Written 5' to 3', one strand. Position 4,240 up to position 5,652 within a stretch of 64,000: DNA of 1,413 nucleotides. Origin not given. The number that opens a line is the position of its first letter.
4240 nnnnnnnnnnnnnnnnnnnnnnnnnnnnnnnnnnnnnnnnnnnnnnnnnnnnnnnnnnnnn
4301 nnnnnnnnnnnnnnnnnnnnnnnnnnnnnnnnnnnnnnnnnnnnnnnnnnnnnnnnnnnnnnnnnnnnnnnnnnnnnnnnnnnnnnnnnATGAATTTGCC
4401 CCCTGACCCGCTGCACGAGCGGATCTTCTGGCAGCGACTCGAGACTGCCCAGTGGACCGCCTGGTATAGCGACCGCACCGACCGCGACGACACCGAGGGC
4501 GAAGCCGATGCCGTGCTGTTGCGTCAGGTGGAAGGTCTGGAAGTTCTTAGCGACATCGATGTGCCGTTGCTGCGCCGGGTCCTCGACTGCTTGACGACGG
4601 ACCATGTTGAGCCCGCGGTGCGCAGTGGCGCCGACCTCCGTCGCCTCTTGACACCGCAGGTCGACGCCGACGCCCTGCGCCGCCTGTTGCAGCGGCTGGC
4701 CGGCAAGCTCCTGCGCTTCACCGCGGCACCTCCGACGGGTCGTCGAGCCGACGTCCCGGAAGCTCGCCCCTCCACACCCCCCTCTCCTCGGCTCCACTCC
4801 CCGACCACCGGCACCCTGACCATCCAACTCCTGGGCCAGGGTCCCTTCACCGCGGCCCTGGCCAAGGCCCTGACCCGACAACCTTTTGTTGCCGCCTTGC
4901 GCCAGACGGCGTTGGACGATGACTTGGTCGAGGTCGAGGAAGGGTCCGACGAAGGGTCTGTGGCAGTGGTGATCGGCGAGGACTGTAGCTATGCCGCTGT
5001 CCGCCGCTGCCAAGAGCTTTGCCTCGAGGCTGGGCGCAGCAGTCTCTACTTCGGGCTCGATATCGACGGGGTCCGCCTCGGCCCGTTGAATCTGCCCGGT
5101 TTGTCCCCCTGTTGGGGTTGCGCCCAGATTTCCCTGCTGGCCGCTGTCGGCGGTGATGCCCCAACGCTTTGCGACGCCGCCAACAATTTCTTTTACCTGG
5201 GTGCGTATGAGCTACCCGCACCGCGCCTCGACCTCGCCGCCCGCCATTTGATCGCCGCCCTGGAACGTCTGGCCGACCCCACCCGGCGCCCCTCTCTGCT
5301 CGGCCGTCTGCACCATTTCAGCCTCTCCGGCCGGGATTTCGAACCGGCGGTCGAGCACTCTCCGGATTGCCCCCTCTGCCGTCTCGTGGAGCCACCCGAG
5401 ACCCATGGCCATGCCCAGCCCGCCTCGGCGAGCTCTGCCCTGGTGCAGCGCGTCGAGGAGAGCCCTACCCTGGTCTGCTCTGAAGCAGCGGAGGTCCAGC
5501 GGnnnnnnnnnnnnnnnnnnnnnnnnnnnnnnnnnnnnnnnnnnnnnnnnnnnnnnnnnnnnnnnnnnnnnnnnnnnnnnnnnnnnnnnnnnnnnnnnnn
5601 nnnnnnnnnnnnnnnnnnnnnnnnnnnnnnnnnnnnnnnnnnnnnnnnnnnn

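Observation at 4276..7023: Fusion of an E1/ThiF-like CxxC domain with a flavin-dependent tryptophan-halogenase domain (possible peptide/RiPP halogenase)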

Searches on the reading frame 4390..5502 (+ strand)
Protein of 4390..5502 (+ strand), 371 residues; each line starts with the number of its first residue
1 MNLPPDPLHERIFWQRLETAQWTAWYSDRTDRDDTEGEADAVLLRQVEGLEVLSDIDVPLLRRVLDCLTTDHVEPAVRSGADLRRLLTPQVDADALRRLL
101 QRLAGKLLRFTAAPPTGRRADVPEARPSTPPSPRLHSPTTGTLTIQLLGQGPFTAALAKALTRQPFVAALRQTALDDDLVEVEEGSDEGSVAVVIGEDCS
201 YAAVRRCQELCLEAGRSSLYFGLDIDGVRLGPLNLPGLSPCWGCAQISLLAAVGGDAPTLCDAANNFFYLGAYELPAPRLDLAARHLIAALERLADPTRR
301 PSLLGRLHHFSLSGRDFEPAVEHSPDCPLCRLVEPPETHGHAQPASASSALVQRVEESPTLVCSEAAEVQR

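Call 28: search_solved_structures(query=A1, max_evalue=10, show_alignments=2)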
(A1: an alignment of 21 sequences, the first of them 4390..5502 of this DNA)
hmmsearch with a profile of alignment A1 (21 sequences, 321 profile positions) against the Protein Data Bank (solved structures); distinct sequences matched with E-value up to 10: 20.
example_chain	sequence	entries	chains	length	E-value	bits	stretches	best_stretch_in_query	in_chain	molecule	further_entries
4bs9_A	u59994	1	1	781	2e-13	53.2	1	48-289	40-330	TRUD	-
4v1t_A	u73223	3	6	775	1.4e-08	37.4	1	48-198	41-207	LYND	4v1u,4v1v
3h5a_A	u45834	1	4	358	0.0016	20.7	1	134-287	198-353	MccB protein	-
3h5n_A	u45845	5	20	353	0.0045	19.2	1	134-282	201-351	MccB protein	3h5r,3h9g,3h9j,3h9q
6om4_A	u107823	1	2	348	0.0075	18.5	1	134-281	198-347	MccB protein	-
8upa_A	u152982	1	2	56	0.23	13.6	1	228-260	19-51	De novo designed IL-6 mimetic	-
5sxy_A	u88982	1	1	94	0.39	12.9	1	48-73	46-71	Bifunctional coenzyme PQQ synthesis protein C/D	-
5lu7_A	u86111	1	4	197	0.55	12.4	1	77-166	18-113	Phosphoheptose isomerase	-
4g65_A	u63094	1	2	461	0.74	12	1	97-149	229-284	Trk system potassium uptake protein trkA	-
3gv1_A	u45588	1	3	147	0.75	11.9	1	256-291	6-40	Disulfide interchange protein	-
3d1l_A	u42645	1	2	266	0.75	11.9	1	100-139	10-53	Putative NADP oxidoreductase BF3122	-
4j9u_E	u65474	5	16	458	0.96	11.6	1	97-149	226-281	Potassium uptake protein TrkA | Potassium transporter peripheral membrane component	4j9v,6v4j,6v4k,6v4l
2vns_A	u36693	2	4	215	0.97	11.6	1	100-132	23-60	METALLOREDUCTASE STEAP3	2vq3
2fp4_A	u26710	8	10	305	1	11.5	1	134-172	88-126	Succinyl-CoA ligase [GDP-forming] alpha-chain, mitochondrial | Succinate--CoA ligase [ADP/GDP-forming] subunit alpha, mitochondrial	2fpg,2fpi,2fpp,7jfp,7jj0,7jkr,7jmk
1euc_A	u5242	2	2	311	1.1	11.4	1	134-172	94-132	SUCCINYL-COA SYNTHETASE, ALPHA CHAIN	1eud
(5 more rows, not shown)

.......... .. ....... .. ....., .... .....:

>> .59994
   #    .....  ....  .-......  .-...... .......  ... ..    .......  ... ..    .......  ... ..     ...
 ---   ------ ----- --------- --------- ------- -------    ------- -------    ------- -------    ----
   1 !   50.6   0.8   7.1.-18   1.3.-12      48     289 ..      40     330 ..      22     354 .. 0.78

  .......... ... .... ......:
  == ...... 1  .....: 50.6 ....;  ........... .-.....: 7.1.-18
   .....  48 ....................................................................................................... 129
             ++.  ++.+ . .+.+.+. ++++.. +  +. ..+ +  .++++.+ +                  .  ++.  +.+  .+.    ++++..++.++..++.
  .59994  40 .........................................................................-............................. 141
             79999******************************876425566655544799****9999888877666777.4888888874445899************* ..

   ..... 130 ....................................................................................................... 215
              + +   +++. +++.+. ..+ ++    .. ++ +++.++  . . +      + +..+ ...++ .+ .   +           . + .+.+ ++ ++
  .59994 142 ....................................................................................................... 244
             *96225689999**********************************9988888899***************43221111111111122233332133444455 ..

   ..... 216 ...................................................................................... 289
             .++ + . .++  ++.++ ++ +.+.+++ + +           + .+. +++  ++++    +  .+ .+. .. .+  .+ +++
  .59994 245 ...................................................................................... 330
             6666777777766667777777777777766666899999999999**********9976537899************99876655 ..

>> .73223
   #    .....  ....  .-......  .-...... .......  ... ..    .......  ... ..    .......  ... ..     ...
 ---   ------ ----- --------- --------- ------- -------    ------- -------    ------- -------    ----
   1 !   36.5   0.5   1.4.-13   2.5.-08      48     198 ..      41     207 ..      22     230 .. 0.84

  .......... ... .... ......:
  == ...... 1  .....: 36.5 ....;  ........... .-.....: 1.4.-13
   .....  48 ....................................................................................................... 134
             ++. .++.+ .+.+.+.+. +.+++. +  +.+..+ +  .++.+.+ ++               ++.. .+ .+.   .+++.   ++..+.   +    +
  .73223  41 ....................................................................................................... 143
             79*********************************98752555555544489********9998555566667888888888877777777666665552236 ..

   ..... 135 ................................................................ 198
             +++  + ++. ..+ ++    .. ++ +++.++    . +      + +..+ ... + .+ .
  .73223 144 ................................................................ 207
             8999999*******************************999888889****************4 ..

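Call 30: search_protein_families(library=ncbifam, alignment_id=A1, max_evalue=0.01)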
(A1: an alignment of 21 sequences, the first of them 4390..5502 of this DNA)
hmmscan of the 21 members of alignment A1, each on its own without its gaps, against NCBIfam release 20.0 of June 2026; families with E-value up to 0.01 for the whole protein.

A. member 1, window:4390-5502:+ (371 aa): 1 family
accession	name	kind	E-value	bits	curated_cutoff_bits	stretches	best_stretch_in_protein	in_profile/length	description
TIGR03882.1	cyclo_dehyd_2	equivalog_domain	0.00021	21.6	36.9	1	226-344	11-123/164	TOMM precursor leader peptide-binding protein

B. families by the number of members that match (of 21 scanned): 3 families
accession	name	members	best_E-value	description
TIGR03882.1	cyclo_dehyd_2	21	7.6e-11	TOMM precursor leader peptide-binding protein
TIGR03859.1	PQQ_PqqD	1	2.9e-05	pyrroloquinoline quinone biosynthesis peptide chaperone PqqD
NF003790.0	PRK05379.2-2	1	0.00074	bifunctional nicotinamide mononucleotide adenylyltransferase/ADP-ribose pyrophosphatase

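Call 40: predict_structure(alignment_id=A1)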
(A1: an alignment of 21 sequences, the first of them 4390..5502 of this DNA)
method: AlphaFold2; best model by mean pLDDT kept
length: 371 residues; sequences in the alignment: 21
mean_pLDDT: 83.9   pTM: 0.82
mean pLDDT of the five models: 83.9, 82.4, 81.9, 80.7, 79.5
residues with pLDDT >= 90: 231; 70-90: 54; 50-70: 61; < 50: 25
segments of 3 or more residues with pLDDT < 50: 134-139, 339-342, 360-364, 366-371
pLDDT, mean of each block of 10 residues (from residue 1): 89 92 84 66 94 94 89 64 93 96 95 69 56 51 91 95 90 77 69 96 95 93 97 94 97 92 95 95 97 90 94 94 94 69 58 59 45 34
secondary structure, 60 per line:
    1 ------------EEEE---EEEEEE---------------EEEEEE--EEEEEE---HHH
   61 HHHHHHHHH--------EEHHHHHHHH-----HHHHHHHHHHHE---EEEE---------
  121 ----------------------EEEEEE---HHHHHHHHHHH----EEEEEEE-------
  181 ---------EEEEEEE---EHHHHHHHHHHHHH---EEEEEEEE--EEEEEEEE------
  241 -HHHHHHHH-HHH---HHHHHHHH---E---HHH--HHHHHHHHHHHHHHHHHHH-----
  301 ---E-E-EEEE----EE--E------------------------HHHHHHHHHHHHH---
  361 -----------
elements in order: E13-16 E20-25 E41-46 E49-54 H58-69 H80-87 H93-103 E108-111 E143-148 H152-162 E167-173 E190-196 H201-213 E217-224 E227-234 H242-249 H257-264 H277-295 E308-311 H345-357

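Call 62: search_protein_representatives(alignment_id=A1)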
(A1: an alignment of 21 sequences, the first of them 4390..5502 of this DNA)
Query: 21 sequences, 321 profile positions. Proteins with E-value up to 0.001 (for the whole library): 2374; up to 1e-10: 355; up to 1e-30: 53. The best 150 are listed.
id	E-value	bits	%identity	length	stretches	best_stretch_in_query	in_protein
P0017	5.5e-100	350.9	-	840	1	1-321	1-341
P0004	4.1e-99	348.0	-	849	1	1-321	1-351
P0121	3.1e-92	325.4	-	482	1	1-321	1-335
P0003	9.9e-91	320.5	-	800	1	1-315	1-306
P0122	8.4e-83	294.4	-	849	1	5-316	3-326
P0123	5.6e-79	281.8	-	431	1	1-257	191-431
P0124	1.7e-78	280.3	-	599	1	17-313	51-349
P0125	1.8e-77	276.9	-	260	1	1-252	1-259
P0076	3.3e-69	249.7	-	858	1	2-317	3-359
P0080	6.6e-68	245.5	-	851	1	1-308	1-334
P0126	2.9e-64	233.5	-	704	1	1-320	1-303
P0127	2.7e-61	223.7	-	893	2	1-320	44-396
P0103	6.2e-61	222.5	-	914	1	10-315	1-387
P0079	1.7e-56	207.9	-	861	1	1-320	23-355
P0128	1.6e-55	204.7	-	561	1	137-307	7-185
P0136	5.0e-40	153.8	-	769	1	5-306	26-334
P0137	4.3e-39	150.8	-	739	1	7-287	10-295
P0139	1.7e-38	148.8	-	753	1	9-288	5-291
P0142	1.2e-37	146.1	-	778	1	38-287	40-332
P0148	1.1e-34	136.3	-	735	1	5-290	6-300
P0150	3.0e-34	134.9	-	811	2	1-129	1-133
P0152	4.3e-34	134.4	-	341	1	6-283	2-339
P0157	4.0e-33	131.2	-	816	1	1-314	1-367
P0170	1.6e-26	109.5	-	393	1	14-290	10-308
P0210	2.7e-17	79.2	-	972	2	46-300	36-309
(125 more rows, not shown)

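Call 65: search_protein_families(library=pfam, proteins=[P0136, P0137, P0139, P0142, P0148, P0152, P0170, P0150, P0157, P0210], max_evalue=0.0001)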
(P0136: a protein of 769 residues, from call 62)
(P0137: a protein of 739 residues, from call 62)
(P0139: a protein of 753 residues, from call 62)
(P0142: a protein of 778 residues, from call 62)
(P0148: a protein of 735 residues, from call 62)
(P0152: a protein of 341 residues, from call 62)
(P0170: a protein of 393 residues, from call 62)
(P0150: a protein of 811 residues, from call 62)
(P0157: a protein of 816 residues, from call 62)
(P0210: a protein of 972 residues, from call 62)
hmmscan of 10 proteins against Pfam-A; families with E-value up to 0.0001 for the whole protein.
P0136 (769 aa): 1 family
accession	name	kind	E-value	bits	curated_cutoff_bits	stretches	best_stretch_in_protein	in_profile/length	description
PF02624.21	YcaO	-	6.6e-60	203.6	25.7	1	418-738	2-323/325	YcaO cyclodehydratase, ATP-ad Mg2+-binding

P0137 (739 aa): 1 family
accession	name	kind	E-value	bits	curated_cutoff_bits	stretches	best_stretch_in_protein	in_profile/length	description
PF02624.21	YcaO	-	5.4e-58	197.3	25.7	1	393-709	2-324/325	YcaO cyclodehydratase, ATP-ad Mg2+-binding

P0139 (753 aa): 1 family
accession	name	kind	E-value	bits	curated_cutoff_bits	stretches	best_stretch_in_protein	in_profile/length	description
PF02624.21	YcaO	-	5.1e-56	190.8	25.7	1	389-710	2-323/325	YcaO cyclodehydratase, ATP-ad Mg2+-binding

P0142 (778 aa): 1 family
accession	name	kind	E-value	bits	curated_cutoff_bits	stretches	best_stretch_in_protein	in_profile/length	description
PF02624.21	YcaO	-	2.2e-65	221.6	25.7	1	428-748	2-324/325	YcaO cyclodehydratase, ATP-ad Mg2+-binding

P0148 (735 aa): 1 family
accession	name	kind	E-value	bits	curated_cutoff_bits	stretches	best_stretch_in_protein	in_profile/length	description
PF02624.21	YcaO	-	2.6e-65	221.3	25.7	1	388-705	2-324/325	YcaO cyclodehydratase, ATP-ad Mg2+-binding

P0152 (341 aa): 0 families

P0170 (393 aa): 0 families

P0150 (811 aa): 1 family
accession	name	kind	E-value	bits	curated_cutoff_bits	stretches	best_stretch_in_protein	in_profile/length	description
PF02624.21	YcaO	-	2.7e-59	201.6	25.7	1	447-767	2-321/325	YcaO cyclodehydratase, ATP-ad Mg2+-binding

P0157 (816 aa): 1 family
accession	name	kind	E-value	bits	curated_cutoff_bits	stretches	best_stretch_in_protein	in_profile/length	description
PF02624.21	YcaO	-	1.1e-49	170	25.7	1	448-772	2-321/325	YcaO cyclodehydratase, ATP-ad Mg2+-binding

P0210 (972 aa): 1 family
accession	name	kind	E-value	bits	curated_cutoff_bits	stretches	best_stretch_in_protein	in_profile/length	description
PF02624.21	YcaO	-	2.7e-86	290.3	25.7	1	610-934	1-324/325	YcaO cyclodehydratase, ATP-ad Mg2+-binding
